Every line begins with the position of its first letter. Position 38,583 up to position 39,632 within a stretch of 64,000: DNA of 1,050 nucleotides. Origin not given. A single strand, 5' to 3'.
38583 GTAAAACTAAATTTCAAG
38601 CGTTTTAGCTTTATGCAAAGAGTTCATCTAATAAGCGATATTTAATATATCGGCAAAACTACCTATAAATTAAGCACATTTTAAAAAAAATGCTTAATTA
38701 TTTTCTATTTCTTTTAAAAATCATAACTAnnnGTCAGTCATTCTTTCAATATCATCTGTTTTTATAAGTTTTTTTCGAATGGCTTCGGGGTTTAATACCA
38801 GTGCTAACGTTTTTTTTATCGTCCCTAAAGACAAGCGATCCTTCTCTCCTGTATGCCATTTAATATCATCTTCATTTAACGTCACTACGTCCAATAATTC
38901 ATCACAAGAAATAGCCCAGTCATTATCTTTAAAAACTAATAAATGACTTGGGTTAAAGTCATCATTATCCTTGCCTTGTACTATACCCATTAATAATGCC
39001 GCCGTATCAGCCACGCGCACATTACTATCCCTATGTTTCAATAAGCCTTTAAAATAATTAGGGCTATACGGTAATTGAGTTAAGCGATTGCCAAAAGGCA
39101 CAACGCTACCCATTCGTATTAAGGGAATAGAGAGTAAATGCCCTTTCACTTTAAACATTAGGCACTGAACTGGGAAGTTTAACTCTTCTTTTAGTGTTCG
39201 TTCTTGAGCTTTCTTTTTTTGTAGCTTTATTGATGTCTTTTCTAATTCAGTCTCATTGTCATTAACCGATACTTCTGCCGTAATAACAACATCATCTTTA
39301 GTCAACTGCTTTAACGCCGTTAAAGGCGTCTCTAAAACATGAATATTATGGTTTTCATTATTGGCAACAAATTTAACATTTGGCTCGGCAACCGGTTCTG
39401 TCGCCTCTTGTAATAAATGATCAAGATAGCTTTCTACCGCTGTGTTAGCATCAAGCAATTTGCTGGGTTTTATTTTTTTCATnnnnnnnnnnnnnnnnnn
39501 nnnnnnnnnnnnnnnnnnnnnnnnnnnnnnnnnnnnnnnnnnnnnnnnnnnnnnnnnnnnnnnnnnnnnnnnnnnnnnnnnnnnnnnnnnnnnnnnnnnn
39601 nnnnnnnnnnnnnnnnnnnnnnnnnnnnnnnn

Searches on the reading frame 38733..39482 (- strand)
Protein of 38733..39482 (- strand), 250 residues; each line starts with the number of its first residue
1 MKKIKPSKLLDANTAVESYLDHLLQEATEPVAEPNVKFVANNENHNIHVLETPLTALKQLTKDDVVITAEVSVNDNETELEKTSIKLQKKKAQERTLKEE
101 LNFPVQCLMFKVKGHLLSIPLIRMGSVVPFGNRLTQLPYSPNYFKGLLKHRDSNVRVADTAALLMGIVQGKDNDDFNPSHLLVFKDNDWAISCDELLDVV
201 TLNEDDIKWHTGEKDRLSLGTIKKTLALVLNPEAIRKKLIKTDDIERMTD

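Call 59: search_protein_families(library=pfam, proteins=[window:38733-39482:-], max_evalue=0.001)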
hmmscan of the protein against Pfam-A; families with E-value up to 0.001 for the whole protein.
window:38733-39482:- (250 aa): 1 family
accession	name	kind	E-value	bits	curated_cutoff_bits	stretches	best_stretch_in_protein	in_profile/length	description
PF01584.24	CheW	-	4.3e-12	46.3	23.5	1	106-235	1-133/138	CheW-like domain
